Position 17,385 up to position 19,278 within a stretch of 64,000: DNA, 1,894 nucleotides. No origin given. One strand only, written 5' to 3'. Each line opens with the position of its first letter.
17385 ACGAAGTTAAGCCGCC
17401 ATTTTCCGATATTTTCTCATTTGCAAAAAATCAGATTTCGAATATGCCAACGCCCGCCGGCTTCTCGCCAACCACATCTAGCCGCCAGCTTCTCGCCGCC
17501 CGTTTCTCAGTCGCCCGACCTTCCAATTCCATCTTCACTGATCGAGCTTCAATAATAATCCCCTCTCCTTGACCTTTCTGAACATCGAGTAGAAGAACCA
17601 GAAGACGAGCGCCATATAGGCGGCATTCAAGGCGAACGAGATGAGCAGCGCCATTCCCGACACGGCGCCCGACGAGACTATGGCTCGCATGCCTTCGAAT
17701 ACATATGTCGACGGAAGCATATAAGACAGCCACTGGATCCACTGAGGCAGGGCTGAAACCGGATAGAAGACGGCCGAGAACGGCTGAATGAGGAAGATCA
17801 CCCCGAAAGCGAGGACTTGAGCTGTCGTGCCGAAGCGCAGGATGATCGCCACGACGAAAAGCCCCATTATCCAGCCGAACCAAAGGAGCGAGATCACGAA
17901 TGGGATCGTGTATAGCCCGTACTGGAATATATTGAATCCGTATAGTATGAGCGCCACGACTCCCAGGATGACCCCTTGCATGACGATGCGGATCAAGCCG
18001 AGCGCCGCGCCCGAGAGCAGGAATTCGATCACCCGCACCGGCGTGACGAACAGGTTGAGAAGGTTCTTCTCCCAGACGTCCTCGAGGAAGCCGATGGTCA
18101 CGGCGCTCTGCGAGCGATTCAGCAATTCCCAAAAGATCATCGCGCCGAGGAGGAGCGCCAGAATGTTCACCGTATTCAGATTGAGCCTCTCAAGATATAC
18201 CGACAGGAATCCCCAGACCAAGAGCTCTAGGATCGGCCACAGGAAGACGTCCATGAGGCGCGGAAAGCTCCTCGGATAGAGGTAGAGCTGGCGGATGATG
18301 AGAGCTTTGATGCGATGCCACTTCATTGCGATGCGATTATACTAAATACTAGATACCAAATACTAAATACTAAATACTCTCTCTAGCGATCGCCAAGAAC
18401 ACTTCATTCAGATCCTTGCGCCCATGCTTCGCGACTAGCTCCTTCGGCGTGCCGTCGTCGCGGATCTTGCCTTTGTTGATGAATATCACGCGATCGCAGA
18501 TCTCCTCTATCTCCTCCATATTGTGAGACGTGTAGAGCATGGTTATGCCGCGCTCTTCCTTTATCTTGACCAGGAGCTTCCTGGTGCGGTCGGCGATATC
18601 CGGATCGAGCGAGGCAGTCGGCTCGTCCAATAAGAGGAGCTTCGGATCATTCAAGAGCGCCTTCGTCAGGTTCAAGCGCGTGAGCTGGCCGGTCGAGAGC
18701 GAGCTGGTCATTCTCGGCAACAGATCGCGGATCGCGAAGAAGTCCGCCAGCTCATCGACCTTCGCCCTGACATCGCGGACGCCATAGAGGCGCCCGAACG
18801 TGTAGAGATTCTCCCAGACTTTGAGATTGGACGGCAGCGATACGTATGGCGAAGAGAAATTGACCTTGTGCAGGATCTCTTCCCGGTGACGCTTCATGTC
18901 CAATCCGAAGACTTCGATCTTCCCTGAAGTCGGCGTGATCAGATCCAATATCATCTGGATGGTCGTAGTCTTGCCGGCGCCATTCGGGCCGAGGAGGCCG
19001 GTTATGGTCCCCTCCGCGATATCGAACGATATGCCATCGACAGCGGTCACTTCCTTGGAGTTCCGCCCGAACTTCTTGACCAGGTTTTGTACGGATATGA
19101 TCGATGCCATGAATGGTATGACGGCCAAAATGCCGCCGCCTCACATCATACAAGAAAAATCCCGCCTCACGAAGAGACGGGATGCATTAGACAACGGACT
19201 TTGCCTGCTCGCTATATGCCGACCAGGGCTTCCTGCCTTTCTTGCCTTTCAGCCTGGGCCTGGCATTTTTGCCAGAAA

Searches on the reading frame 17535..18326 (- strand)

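Call 67: search_protein_families(library=pfam, proteins=[window:17535-18326:-], max_evalue=0.001)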
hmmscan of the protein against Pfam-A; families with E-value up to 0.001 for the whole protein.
window:17535-18326:- (263 aa): 2 families
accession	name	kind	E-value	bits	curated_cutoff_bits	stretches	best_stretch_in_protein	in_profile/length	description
PF01061.29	ABC2_membrane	-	6.5e-16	58.9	26.9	1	6-216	3-209/211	ABC-2 type transporter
PF12698.13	ABC2_membrane_3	-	6.9e-09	35.7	31.6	1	87-245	191-345/347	ABC-2 family transporter protein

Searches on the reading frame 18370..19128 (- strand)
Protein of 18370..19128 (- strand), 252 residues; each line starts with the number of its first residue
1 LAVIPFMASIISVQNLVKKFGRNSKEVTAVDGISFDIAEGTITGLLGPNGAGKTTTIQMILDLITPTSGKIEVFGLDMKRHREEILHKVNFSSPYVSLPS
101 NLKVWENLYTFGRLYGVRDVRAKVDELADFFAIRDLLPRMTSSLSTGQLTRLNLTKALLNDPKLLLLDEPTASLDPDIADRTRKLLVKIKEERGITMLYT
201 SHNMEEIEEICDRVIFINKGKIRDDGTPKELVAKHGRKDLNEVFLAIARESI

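Call 67: search_protein_families(library=pfam, proteins=[window:18370-19128:-], max_evalue=0.001)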
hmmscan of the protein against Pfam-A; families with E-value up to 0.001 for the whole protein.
window:18370-19128:- (252 aa): 2 families
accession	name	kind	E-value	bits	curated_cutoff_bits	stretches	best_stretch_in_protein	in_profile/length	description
PF00005.33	ABC_tran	-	1.2e-28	100.8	25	1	31-172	2-137/137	ABC transporter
PF13304.12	AAA_21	-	6.4e-13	49.9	27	1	142-207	236-303/304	AAA domain, putative AbiEii toxin, Type IV TA system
